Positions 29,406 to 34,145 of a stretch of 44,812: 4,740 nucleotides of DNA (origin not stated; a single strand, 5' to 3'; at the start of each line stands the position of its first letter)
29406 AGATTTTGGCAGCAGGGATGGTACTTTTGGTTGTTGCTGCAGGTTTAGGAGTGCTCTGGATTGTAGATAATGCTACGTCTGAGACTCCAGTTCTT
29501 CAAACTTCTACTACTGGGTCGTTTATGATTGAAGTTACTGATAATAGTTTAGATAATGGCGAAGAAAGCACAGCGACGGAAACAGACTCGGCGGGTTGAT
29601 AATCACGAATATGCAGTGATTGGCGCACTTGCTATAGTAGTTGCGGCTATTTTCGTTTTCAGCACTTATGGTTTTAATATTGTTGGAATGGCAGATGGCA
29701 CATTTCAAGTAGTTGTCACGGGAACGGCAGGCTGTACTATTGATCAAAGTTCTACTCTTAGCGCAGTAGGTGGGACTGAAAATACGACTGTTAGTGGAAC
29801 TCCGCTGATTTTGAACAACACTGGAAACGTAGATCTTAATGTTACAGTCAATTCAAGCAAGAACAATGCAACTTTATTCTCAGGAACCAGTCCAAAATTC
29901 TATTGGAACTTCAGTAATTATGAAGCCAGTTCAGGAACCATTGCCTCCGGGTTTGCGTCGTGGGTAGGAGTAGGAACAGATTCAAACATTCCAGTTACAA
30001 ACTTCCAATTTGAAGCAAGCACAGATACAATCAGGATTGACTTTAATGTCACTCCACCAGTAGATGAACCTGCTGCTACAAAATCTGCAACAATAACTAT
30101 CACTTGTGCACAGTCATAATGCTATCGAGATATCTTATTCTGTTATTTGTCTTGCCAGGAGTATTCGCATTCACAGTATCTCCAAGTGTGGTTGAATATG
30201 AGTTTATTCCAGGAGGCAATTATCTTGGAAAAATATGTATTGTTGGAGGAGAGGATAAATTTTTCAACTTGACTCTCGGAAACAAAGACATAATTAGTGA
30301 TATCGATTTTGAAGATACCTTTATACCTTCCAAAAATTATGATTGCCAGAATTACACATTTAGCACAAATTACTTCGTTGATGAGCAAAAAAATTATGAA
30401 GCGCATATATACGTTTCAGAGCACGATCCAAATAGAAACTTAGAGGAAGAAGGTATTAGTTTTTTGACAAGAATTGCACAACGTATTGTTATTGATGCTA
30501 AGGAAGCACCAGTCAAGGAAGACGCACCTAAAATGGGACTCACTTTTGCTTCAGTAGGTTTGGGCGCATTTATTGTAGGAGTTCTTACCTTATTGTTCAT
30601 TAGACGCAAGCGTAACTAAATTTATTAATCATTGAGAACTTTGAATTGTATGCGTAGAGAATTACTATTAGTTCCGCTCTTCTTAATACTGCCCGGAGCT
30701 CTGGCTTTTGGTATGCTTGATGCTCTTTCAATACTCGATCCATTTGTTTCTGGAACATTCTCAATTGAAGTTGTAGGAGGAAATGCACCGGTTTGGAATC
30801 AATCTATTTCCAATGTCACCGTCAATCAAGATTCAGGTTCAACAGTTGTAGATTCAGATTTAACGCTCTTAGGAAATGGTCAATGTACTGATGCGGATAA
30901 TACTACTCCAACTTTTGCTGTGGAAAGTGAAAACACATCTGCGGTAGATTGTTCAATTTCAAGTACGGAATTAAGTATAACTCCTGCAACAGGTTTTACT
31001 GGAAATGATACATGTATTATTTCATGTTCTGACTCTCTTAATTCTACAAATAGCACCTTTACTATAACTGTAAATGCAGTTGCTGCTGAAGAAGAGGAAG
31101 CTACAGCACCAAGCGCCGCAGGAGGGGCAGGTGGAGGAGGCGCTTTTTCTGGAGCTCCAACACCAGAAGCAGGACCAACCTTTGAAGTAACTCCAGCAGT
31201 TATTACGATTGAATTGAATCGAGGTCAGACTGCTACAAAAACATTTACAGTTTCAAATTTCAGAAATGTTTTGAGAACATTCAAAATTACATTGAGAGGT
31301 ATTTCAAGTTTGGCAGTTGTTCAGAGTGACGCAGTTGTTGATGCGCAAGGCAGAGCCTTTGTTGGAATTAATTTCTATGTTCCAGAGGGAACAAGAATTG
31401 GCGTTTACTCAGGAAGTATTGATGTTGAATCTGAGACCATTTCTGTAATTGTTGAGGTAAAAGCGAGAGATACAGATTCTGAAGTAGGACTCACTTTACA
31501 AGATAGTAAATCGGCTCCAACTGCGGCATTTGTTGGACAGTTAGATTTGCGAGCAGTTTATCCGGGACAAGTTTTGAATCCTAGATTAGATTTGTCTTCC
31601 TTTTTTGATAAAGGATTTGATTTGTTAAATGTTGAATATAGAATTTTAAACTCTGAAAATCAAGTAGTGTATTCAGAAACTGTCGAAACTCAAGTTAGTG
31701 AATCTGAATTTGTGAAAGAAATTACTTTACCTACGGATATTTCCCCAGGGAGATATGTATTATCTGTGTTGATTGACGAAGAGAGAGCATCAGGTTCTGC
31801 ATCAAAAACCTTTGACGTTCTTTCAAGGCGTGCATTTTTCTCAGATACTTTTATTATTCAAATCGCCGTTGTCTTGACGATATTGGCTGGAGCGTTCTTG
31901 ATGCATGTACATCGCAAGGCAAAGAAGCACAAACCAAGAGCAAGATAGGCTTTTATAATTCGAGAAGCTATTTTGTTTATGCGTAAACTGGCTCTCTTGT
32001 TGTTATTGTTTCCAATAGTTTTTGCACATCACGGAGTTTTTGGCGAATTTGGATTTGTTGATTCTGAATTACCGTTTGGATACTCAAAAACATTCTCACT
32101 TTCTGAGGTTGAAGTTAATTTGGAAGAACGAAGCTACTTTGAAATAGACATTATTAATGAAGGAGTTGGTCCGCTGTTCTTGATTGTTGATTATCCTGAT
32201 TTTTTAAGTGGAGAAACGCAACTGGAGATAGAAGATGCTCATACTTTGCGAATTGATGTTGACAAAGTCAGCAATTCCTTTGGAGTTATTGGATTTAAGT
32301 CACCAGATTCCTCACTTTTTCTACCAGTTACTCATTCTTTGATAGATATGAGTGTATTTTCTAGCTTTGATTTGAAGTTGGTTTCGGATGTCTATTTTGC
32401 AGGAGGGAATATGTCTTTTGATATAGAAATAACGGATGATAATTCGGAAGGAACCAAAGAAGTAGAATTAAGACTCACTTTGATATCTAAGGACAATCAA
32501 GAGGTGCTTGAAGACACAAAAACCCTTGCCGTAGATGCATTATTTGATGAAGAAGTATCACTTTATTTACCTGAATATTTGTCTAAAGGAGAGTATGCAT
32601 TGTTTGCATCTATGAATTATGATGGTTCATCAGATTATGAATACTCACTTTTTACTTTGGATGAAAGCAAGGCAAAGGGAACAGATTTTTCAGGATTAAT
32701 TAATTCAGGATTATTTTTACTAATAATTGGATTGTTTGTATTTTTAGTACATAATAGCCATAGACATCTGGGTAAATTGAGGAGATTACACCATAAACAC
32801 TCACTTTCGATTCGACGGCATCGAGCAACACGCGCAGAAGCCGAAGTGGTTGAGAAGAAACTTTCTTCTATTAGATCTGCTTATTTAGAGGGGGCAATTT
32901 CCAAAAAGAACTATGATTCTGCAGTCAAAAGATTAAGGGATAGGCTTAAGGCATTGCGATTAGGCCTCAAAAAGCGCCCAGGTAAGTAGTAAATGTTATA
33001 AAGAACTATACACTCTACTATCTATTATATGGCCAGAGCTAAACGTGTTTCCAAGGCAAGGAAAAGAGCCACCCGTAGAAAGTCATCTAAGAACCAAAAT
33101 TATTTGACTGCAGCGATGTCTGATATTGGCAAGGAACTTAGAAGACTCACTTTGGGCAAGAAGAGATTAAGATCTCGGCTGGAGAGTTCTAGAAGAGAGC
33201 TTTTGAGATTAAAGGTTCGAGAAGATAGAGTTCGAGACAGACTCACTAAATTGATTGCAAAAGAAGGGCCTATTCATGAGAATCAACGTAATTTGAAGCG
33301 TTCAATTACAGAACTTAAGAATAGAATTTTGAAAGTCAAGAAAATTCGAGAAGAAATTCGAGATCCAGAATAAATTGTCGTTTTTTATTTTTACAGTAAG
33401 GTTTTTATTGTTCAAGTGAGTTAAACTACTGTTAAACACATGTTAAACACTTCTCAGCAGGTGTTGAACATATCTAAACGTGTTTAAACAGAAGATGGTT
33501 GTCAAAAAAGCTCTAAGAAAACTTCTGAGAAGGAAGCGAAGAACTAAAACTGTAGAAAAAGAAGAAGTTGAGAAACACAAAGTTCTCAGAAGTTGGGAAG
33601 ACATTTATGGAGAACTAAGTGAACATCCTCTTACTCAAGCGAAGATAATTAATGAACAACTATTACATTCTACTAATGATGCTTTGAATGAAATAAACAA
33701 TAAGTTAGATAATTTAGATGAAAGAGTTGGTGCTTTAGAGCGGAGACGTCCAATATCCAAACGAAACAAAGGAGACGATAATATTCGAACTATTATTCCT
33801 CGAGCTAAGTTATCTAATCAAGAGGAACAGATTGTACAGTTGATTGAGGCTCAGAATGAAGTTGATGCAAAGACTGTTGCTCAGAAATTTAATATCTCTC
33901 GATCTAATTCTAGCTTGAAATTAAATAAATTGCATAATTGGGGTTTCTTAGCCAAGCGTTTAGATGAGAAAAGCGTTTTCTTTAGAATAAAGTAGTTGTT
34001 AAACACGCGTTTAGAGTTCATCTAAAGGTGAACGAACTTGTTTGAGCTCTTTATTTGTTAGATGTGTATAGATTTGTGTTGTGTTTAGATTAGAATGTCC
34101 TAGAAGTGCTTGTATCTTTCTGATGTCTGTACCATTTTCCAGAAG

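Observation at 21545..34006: Candidate uncharacterised cell-surface fibre/adhesion assembly locus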

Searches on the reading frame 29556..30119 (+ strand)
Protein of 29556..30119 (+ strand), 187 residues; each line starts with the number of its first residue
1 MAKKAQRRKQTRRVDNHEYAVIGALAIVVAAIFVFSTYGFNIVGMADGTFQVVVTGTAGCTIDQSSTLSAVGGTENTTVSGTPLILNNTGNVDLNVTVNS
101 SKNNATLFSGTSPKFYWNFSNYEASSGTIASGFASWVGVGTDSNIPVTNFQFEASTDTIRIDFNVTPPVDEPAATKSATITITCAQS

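Call 3: search_protein_families(library=pfam, proteins=[window:29556-30119:+], max_evalue=0.1)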
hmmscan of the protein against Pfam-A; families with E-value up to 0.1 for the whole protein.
window:29556-30119:+ (187 aa): 1 family
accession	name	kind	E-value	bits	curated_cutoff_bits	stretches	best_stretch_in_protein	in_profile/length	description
PF17992.7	Agarase_CBM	-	0.039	14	26.3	1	84-124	19-58/178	Agarase CBM like domain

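Call 11: search_protein_families(library=ncbifam, proteins=[window:29556-30119:+], max_evalue=0.1)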
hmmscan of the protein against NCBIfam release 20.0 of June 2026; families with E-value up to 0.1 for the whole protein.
window:29556-30119:+ (187 aa): 0 families

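Call 12: search_protein_families(library=phrogs, proteins=[window:29556-30119:+], max_evalue=0.1)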
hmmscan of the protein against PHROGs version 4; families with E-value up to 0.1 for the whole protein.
window:29556-30119:+ (187 aa): 0 families

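Call 13: find_homologous_proteins(query=window:29556-30119:+, max_evalue=0.001)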
Query window:29556-30119:+ (187 aa): 10 proteins with E <= 0.001 among 223 candidates.
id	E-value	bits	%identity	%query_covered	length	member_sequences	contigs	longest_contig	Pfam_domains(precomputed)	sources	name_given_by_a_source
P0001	1.2e-114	398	100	100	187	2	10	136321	-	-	-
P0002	1.4e-91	323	81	100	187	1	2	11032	-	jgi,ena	jgi:hypothetical protein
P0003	1.6e-87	310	78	100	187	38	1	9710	-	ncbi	-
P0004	4.0e-80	286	74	100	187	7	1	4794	-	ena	-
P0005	2.9e-79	283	72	100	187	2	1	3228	-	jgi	-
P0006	5.3e-60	220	60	94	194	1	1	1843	-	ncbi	-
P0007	1.5e-44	170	51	99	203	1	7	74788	-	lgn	-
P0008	2.6e-43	166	48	100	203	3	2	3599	-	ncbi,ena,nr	ncbi:MAG: hypothetical protein QF704_11560 [Anaerolineales bacterium]|nr:hypothetical protein [Anaer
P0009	2.8e-42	162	48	100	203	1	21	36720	-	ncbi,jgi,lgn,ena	-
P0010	2.8e-40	156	45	99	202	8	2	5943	-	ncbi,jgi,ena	-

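Call 15: find_encoding_contigs(protein=P0007, flank=10000, max_places=3)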
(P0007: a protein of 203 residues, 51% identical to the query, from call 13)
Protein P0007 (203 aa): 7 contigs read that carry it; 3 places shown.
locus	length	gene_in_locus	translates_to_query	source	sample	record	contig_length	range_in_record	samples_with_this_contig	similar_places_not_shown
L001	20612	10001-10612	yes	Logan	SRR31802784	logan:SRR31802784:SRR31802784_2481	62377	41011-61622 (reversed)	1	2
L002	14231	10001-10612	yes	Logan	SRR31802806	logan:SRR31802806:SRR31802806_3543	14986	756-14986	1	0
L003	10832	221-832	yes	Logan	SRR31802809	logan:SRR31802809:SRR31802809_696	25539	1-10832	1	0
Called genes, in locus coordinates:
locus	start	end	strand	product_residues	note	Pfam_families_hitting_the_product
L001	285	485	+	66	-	-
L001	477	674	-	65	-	PF15993:Fuseless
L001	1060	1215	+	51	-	PF03911:Sec61_beta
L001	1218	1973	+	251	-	PF03372:Exo_endo_phos, PF14529:Exo_endo_phos_2 (faint)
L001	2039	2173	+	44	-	-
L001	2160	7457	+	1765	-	PF13229:Beta_helix, PF05048:NosD (weak), PF13229:Beta_helix, PF05048:NosD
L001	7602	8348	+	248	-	-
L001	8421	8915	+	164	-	-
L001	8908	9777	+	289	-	-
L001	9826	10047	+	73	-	-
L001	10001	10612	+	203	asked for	-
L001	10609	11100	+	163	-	-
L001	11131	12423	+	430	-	-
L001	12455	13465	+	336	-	-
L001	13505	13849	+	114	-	-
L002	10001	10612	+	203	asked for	-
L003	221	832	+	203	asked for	-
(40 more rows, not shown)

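Call 16: find_encoding_contigs(protein=P0009, flank=10000, max_places=3)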
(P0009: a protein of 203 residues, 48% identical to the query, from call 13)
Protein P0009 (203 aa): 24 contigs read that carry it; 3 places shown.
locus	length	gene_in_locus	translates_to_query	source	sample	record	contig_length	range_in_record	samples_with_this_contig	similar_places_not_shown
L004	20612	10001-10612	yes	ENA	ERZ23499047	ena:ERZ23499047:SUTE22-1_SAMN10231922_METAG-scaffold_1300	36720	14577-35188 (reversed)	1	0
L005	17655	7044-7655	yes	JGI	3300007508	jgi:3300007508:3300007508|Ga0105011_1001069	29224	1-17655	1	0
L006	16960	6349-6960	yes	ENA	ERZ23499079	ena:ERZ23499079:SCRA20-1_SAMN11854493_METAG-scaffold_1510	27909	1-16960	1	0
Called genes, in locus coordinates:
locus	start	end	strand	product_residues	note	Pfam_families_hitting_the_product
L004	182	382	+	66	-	-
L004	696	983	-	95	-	PF06127:Mpo1-like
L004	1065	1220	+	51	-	PF03911:Sec61_beta (weak)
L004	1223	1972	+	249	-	PF03372:Exo_endo_phos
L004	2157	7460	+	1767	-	PF13229:Beta_helix, PF05048:NosD, PF13229:Beta_helix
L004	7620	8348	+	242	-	-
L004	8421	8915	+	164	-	-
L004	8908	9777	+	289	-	-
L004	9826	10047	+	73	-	-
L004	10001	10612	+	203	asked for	-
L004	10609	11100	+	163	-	-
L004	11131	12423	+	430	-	-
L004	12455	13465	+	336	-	-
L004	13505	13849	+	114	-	-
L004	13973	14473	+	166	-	-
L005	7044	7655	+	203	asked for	-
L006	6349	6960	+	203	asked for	-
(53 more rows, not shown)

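Call 26: search_solved_structures(query=A2, max_evalue=10)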
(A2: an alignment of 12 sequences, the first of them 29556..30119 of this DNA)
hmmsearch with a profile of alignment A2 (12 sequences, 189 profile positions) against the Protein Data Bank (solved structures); distinct sequences matched with E-value up to 10: 1.
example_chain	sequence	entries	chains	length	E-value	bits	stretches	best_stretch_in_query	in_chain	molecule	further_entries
6p7l_A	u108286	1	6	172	3.7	10.5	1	102-151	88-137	Aln2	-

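Call 35: predict_structure(alignment_id=A4)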
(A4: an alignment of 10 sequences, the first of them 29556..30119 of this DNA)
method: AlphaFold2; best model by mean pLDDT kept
length: 187 residues; sequences in the alignment: 10
mean_pLDDT: 46.8   pTM: 0.35
mean pLDDT of the five models: 46.8, 42.4, 42.2, 38.3, 37.7
residues with pLDDT >= 90: 0; 70-90: 0; 50-70: 76; < 50: 111
segments of 3 or more residues with pLDDT < 50: 1-18, 30-52, 63-83, 91-109, 111-113, 122-128, 146-151
pLDDT, mean of each block of 10 residues (from residue 1): 44 47 52 37 33 50 43 36 48 46 45 51 47 53 49 51 56 53 50
secondary structure, 60 per line:
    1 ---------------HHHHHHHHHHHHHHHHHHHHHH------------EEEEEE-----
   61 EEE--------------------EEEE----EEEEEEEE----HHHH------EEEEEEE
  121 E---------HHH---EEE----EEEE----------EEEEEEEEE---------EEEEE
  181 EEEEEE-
elements in order: H16-37 E50-55 E61-63 E84-87 E92-99 H104-107 E114-121 E137-139 E144-147 E158-166 E176-186

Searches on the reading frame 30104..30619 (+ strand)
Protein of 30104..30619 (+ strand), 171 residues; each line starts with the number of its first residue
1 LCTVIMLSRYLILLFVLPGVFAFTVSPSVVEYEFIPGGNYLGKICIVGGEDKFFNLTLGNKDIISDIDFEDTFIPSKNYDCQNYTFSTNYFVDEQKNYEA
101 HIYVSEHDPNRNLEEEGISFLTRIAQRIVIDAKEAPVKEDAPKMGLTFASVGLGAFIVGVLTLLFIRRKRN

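Call 3: search_protein_families(library=pfam, proteins=[window:30104-30619:+], max_evalue=0.1)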
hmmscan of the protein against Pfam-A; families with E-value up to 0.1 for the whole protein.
window:30104-30619:+ (171 aa): 0 families

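Call 11: search_protein_families(library=ncbifam, proteins=[window:30104-30619:+], max_evalue=0.1)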
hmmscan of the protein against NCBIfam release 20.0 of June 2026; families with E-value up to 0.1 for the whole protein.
window:30104-30619:+ (171 aa): 0 families

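Call 12: search_protein_families(library=phrogs, proteins=[window:30104-30619:+], max_evalue=0.1)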
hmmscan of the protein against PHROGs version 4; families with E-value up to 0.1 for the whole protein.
window:30104-30619:+ (171 aa): 0 families

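Call 14: find_encoding_contigs(protein=window:30104-30619:+, flank=10000, max_places=6)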
Protein window:30104-30619:+ (171 aa): no gene with exactly this product is on record in the collection.

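Call 27: search_solved_structures(query=A3, max_evalue=10)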
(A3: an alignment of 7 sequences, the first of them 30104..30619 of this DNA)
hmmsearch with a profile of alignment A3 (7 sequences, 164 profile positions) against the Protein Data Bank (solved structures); distinct sequences matched with E-value up to 10: 0.

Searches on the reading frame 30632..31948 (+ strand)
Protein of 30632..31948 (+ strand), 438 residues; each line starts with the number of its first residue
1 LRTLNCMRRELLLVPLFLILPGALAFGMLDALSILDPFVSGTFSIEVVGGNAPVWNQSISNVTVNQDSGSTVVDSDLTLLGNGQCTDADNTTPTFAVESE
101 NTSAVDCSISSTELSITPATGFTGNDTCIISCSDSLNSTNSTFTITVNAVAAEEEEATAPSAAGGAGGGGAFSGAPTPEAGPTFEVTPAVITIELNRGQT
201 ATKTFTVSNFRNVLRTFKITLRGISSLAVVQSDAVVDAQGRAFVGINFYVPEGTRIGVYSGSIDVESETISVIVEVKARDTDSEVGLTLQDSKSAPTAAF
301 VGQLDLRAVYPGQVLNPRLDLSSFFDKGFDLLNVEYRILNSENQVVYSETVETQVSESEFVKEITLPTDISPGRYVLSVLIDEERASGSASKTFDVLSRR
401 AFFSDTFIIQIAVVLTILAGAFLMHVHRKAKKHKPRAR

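Call 3: search_protein_families(library=pfam, proteins=[window:30632-31948:+], max_evalue=0.1)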
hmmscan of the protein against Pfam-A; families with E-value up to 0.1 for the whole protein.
window:30632-31948:+ (438 aa): 4 families
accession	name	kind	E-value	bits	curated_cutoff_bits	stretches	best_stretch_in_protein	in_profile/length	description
PF22076.2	Cep192_D6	-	3.5e-05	24.4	35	1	183-277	3-99/101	Cep192 domain 6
PF01835.25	MG2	-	0.0021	18.9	32.8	1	329-396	31-96/96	MG2 domain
PF14524.12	Wzt_C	-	0.0063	16.9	30.4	0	333-403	50-127/143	Wzt C-terminal domain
PF17963.7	Big_9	-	0.0075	17.6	23.6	1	52-147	3-88/89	Bacterial Ig domain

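Call 11: search_protein_families(library=ncbifam, proteins=[window:30632-31948:+], max_evalue=0.1)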
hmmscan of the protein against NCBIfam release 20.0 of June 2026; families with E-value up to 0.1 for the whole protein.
window:30632-31948:+ (438 aa): 1 family
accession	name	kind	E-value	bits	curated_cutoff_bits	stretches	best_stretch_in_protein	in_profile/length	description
NF012211.1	tand_rpt_95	domain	0.0027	17.6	90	1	76-152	12-89/98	tandem-95 repeat protein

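Call 12: search_protein_families(library=phrogs, proteins=[window:30632-31948:+], max_evalue=0.1)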
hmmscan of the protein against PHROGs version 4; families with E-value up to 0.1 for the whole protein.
window:30632-31948:+ (438 aa): 0 families

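Call 31: find_homologous_proteins(query=window:30632-31948:+, max_evalue=0.001)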
Query window:30632-31948:+ (438 aa): 25 proteins with E <= 0.001 among 8000 candidates.
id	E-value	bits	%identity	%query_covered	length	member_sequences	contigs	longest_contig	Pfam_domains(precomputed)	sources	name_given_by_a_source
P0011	1.1e-273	925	100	99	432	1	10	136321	-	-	-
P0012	4.8e-226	768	82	95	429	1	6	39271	-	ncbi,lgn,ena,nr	ncbi:MAG: hypothetical protein QF460_03070 [Candidatus Nanoarchaeia archaeon]|nr:hypothetical protei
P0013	4.2e-221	752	82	95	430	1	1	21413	-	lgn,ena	-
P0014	1.6e-220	750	81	95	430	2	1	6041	-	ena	-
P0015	1.4e-215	734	79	95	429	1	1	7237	PF22076.3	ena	-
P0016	3.0e-213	726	78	95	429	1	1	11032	-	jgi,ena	jgi:hypothetical protein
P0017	4.2e-212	722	78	95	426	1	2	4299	PF22076.3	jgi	jgi:hypothetical protein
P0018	2.1e-211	720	76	99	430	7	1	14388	-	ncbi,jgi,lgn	-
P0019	5.3e-207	706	77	95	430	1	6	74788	-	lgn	-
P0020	5.0e-200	683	75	94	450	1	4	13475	-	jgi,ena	jgi:hypothetical protein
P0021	1.5e-196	671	75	94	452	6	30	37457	-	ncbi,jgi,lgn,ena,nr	ncbi:hypothetical protein HOE39_01730 [Candidatus Woesearchaeota archaeon]|jgi:hypothetical protein|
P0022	3.1e-169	581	60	59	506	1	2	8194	PF22076.3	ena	-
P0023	1.8e-167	575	59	59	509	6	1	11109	PF22076.3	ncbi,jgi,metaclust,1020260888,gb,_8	metaclust:\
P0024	1.5e-165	569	59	59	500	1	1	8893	PF22076.3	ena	-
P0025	1.3e-163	563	47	95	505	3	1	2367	PF22076.3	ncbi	-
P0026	4.6e-162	558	48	82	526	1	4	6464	PF22076.3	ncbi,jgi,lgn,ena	-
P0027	9.0e-162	557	58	62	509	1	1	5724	PF22076.3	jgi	jgi:hypothetical protein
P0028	1.5e-151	523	52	71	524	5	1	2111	PF22076.3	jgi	-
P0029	7.0e-151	521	48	82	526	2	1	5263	PF22076.3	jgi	jgi:hypothetical protein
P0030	9.4e-151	520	52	71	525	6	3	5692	PF22076.3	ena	-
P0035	1.4e-114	401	49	49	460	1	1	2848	PF22076.3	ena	-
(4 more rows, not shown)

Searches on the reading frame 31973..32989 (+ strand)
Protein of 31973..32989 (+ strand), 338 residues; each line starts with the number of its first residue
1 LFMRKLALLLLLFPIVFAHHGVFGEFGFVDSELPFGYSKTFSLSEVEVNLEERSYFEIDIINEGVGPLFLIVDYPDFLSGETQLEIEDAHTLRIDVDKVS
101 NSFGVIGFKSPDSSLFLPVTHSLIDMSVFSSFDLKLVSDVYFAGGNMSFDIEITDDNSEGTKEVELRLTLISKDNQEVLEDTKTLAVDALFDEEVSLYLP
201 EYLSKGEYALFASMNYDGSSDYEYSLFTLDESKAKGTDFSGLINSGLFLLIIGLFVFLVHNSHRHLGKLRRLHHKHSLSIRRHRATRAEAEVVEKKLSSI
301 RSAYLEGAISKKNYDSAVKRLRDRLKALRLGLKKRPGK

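Call 4: search_protein_families(library=pfam, proteins=[window:31973-32989:+], max_evalue=0.1)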
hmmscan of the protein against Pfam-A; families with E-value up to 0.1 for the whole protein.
window:31973-32989:+ (338 aa): 2 families
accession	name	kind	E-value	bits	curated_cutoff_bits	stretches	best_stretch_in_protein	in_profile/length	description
PF05120.17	GvpG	-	0.0068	17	30.6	1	290-327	30-67/67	Gas vesicle protein G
PF01835.25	MG2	-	0.023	15.5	32.8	1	140-224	10-92/96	MG2 domain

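Call 12: search_protein_families(library=phrogs, proteins=[window:31973-32989:+], max_evalue=0.1)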
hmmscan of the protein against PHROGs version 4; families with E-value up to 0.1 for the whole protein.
window:31973-32989:+ (338 aa): 2 families
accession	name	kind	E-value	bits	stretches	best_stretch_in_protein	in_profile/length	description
phrog_35480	-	unknown function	0.057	14.6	0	78-108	71-101/171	-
phrog_23070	-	unknown function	0.085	13.9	0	137-162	27-52/90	-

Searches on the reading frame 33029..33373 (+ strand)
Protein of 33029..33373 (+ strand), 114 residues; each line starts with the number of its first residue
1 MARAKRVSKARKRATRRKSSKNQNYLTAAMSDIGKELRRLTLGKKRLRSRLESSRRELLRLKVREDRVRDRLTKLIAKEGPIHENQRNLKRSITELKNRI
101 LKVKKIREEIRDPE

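Call 4: search_protein_families(library=pfam, proteins=[window:33029-33373:+], max_evalue=0.1)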
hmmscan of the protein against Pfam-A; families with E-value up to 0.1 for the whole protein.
window:33029-33373:+ (114 aa): 3 families
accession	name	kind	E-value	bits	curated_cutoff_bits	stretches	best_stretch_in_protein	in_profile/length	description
PF07889.17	DUF1664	-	0.0052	17.3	34.6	1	14-104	34-121/124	Protein of unknown function (DUF1664)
PF10234.14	Cluap1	-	0.017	15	25.8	1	10-111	94-192/268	Clusterin-associated protein-1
PF11784.13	DUF3320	-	0.043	14.2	25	0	66-85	10-29/50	Protein of unknown function (DUF3320)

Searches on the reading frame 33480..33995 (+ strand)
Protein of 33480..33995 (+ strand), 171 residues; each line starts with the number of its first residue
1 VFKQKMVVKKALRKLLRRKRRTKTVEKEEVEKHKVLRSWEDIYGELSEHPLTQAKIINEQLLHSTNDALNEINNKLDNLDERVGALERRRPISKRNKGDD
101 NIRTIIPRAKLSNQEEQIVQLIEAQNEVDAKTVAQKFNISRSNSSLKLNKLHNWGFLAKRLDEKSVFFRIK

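Call 4: search_protein_families(library=pfam, proteins=[window:33480-33995:+], max_evalue=0.1)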
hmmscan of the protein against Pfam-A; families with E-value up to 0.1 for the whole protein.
window:33480-33995:+ (171 aa): 10 families
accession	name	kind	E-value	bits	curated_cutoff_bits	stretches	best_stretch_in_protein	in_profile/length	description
PF12802.13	MarR_2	-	0.0022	18.6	27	1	120-163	12-56/61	MarR family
PF08279.18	HTH_11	-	0.008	16.5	25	1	116-142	3-30/55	HTH domain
PF13233.12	Complex1_LYR_2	-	0.04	15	22.3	0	88-130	13-55/80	Complex1_LYR-like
PF01325.25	Fe_dep_repress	-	0.068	13.8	26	0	116-157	11-52/60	Iron dependent repressor, N-terminal DNA binding domain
PF01399.33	PCI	-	0.069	13.8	22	0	98-144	10-56/84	PCI domain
PF10779.14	XhlA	-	0.069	13.8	34.7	1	67-89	4-26/67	Haemolysin XhlA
PF01978.25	TrmB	-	0.069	13.4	25.6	0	124-167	19-62/68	Sugar-specific transcriptional regulator TrmB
PF13463.12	HTH_27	-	0.07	13.8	22.2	0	111-170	1-64/68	Winged helix DNA-binding domain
PF08220.18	HTH_DeoR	-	0.074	13.2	21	0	116-141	3-28/57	DeoR-like helix-turn-helix domain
PF18552.7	PheRS_DBD1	-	0.081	13.2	26.2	0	115-139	6-30/59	PheRS DNA binding domain 1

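Call 12: search_protein_families(library=phrogs, proteins=[window:33480-33995:+], max_evalue=0.1)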
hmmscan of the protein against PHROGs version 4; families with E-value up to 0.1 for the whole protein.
window:33480-33995:+ (171 aa): 3 families
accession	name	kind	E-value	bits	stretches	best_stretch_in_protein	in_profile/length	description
phrog_12156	-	DNA, RNA and nucleotide metabolism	0.004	16.9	1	96-159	405-469/485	DNA helicase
phrog_1103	-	unknown function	0.02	16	1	59-90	11-44/80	-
phrog_538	-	tail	0.054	13.1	1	65-134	380-453/684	minor tail protein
